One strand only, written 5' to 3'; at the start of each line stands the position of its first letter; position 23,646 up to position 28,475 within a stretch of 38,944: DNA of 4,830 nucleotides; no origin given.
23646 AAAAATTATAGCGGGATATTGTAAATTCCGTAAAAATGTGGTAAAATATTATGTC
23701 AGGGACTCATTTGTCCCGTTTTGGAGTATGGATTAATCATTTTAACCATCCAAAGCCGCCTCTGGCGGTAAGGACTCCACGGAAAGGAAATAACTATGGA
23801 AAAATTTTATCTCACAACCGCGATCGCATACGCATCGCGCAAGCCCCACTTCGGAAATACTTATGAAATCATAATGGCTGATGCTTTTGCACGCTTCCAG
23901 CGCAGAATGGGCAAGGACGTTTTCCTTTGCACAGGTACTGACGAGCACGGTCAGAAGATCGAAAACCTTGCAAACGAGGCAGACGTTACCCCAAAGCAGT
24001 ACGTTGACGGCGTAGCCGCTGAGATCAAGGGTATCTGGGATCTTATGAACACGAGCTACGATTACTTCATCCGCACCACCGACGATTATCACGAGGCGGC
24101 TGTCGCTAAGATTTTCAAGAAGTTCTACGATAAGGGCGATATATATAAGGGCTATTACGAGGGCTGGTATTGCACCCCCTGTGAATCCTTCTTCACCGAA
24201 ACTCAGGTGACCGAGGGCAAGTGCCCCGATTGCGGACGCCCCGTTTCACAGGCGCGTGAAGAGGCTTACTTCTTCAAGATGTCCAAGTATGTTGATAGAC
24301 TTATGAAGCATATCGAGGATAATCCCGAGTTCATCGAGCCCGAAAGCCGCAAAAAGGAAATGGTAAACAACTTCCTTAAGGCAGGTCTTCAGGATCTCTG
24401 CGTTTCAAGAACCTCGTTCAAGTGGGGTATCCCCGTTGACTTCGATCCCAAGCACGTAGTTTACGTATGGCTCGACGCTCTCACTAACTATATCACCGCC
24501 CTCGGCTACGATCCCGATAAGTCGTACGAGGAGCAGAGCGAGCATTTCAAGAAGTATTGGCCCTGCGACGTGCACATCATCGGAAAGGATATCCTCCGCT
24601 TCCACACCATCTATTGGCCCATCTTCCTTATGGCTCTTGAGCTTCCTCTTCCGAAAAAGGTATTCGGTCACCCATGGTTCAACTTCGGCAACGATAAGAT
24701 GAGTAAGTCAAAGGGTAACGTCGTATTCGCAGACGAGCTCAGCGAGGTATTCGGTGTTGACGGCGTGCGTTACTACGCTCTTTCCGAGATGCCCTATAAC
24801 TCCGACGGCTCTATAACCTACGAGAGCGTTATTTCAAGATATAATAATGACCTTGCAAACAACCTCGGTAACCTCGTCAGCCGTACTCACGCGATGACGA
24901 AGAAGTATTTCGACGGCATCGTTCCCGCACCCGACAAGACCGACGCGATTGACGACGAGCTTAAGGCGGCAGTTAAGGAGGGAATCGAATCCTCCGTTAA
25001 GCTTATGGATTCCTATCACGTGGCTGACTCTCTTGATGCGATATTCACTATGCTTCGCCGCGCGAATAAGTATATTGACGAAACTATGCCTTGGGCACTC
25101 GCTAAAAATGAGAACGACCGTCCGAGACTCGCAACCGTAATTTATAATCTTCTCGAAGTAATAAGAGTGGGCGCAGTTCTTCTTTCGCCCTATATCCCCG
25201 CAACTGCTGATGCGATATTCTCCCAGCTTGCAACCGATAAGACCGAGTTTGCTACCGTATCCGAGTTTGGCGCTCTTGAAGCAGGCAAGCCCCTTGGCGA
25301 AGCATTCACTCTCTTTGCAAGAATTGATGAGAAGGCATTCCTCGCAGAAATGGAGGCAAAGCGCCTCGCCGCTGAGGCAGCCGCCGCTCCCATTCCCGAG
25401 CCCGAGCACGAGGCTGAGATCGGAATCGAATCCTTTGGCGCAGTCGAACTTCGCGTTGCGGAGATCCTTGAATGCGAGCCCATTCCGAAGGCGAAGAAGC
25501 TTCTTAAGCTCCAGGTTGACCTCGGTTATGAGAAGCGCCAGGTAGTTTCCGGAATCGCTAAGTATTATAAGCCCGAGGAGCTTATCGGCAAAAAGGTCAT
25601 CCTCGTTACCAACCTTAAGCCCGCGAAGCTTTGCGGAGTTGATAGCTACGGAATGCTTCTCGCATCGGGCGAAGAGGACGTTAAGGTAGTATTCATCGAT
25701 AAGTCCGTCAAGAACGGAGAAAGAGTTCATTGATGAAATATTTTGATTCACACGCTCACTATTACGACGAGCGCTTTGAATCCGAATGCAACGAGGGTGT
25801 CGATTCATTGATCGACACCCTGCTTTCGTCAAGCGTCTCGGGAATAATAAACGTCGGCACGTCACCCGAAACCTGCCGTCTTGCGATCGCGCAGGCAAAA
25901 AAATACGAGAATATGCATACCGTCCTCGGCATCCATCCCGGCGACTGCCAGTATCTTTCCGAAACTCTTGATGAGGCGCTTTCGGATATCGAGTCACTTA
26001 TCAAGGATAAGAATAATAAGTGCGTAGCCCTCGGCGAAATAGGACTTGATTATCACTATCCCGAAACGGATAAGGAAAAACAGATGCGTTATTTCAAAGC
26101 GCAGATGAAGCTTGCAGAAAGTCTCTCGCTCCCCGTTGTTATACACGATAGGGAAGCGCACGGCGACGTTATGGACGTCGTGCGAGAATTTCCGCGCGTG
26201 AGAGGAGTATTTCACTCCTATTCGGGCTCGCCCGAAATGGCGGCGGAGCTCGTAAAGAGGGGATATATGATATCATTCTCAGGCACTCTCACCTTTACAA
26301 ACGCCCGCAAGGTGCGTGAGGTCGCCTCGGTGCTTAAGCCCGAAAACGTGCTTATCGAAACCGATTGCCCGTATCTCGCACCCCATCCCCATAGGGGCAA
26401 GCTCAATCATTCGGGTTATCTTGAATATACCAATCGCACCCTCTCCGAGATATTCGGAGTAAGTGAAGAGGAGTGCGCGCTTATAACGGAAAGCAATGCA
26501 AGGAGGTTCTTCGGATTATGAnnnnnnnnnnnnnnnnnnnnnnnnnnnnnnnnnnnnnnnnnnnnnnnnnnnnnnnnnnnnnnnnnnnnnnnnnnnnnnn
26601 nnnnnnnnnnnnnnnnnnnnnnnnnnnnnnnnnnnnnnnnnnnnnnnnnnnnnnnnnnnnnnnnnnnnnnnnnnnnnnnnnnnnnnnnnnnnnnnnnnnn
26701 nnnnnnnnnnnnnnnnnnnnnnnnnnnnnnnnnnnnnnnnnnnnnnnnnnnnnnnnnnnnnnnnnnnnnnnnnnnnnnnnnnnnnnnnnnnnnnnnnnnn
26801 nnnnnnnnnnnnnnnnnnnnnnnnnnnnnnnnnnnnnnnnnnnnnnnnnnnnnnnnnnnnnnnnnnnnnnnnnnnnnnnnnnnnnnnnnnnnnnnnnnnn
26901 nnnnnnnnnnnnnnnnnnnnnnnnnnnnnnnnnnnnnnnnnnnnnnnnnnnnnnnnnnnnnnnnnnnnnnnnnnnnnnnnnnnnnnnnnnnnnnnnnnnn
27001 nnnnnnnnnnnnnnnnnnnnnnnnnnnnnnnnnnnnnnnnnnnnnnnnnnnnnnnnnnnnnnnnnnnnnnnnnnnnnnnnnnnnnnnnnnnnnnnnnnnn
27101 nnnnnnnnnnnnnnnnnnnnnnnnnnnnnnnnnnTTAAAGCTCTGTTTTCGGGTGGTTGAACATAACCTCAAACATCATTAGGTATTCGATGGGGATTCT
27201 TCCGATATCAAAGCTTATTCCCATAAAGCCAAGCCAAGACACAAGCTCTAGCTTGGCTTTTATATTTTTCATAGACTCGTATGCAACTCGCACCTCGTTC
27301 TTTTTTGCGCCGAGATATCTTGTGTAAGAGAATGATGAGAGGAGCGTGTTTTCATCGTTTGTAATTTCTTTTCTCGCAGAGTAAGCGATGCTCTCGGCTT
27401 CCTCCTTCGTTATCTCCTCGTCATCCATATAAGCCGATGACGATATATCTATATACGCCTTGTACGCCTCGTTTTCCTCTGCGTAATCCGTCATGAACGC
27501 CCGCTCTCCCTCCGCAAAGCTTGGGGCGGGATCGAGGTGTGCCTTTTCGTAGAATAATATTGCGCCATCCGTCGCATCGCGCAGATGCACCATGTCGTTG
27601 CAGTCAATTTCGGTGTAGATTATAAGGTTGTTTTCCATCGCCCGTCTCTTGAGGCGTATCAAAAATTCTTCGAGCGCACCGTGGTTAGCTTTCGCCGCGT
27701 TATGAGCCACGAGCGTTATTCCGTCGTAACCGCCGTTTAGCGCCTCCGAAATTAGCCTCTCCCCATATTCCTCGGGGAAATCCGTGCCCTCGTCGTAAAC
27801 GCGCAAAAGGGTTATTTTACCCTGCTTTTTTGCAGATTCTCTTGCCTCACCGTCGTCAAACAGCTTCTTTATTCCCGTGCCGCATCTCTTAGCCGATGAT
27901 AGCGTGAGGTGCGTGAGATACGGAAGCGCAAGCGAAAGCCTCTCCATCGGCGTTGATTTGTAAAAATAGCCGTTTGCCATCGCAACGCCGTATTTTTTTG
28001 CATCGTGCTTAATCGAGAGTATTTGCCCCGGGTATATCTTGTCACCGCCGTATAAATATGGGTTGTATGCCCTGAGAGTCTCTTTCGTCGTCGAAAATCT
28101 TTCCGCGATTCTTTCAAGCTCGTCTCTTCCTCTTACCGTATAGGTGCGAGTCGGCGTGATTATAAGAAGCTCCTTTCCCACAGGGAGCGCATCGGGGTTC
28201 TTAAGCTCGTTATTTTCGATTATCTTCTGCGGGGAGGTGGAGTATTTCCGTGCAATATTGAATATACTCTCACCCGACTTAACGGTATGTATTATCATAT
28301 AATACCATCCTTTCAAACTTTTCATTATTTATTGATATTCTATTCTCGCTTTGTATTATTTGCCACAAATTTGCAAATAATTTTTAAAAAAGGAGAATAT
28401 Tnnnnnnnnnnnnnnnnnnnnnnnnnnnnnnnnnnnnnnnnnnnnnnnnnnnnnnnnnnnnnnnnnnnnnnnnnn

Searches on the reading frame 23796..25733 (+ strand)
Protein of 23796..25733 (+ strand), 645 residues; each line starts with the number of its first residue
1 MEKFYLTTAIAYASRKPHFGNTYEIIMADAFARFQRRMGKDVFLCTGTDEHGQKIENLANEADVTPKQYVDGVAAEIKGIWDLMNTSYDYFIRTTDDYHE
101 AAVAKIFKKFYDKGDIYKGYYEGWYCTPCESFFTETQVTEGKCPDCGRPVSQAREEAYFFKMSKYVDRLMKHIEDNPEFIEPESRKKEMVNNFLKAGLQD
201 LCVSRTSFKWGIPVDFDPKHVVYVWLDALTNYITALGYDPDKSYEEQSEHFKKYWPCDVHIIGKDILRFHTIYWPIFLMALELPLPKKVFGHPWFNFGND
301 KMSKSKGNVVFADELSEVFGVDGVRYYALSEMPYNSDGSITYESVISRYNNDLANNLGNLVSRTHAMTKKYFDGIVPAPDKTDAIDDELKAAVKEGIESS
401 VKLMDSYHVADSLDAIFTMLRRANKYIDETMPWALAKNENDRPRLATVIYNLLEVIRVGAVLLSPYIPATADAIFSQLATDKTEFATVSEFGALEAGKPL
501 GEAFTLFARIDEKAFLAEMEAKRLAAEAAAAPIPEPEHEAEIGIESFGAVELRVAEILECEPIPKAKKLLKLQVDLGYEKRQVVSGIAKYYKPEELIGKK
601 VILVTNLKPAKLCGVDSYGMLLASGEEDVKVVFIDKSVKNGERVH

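Call 75: search_protein_families(library=pfam, proteins=[window:23796-25733:+], max_evalue=0.00001)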
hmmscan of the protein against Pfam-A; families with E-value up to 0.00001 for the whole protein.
window:23796-25733:+ (645 aa): 4 families
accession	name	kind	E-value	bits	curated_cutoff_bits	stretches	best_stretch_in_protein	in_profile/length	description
PF09334.17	tRNA-synt_1g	-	1.1e-109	367.3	20.1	2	154-364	180-390/391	tRNA synthetases class I (M)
PF01588.26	tRNA_bind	-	1.7e-30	105.4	27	1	552-643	1-96/96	Putative tRNA binding domain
PF00133.28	tRNA-synt_1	-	3.2e-24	85.9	22.7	2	2-214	23-243/414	tRNA synthetases class I (I, L, M and V)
PF19303.5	Anticodon_3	-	2.3e-13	50.7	23.5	1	376-514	1-139/152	Anticodon binding domain of methionyl tRNA ligase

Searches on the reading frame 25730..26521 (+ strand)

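Call 75: search_protein_families(library=pfam, proteins=[window:25730-26521:+], max_evalue=0.00001)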
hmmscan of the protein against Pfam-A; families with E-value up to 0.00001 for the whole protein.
window:25730-26521:+ (263 aa): 2 families
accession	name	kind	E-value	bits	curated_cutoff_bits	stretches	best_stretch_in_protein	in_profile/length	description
PF01026.27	TatD_DNase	-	1.9e-73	247.4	27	1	5-262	1-253/253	TatD related DNase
PF04909.20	Amidohydro_2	-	2.5e-06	27.9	26.4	1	114-263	119-289/289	Amidohydrolase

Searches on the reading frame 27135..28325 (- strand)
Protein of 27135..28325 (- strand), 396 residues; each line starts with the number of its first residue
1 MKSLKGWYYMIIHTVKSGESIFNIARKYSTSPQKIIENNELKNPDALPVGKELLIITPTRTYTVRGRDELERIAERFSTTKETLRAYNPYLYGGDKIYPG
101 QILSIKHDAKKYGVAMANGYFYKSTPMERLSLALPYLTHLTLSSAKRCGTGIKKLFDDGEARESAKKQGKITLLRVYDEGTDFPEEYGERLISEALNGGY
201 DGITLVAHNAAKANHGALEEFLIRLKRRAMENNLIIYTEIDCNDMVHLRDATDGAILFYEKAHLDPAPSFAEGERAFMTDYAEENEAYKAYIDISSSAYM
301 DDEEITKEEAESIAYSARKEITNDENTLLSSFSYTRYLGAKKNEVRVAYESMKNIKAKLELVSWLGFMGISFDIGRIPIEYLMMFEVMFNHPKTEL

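Call 19: search_protein_families(library=pfam, proteins=[window:27135-28325:-], max_evalue=0.00001)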
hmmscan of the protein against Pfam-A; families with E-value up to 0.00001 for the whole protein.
window:27135-28325:- (396 aa): 2 families
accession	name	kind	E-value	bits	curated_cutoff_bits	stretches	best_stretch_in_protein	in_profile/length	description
PF01476.26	LysM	-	7e-22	77.6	20.9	2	13-55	1-42/43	LysM domain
PF23473.1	LysM3_LYK4_5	-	7.4e-08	32.8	29.3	0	9-43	1-35/48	LYK4/5 LysM3 domain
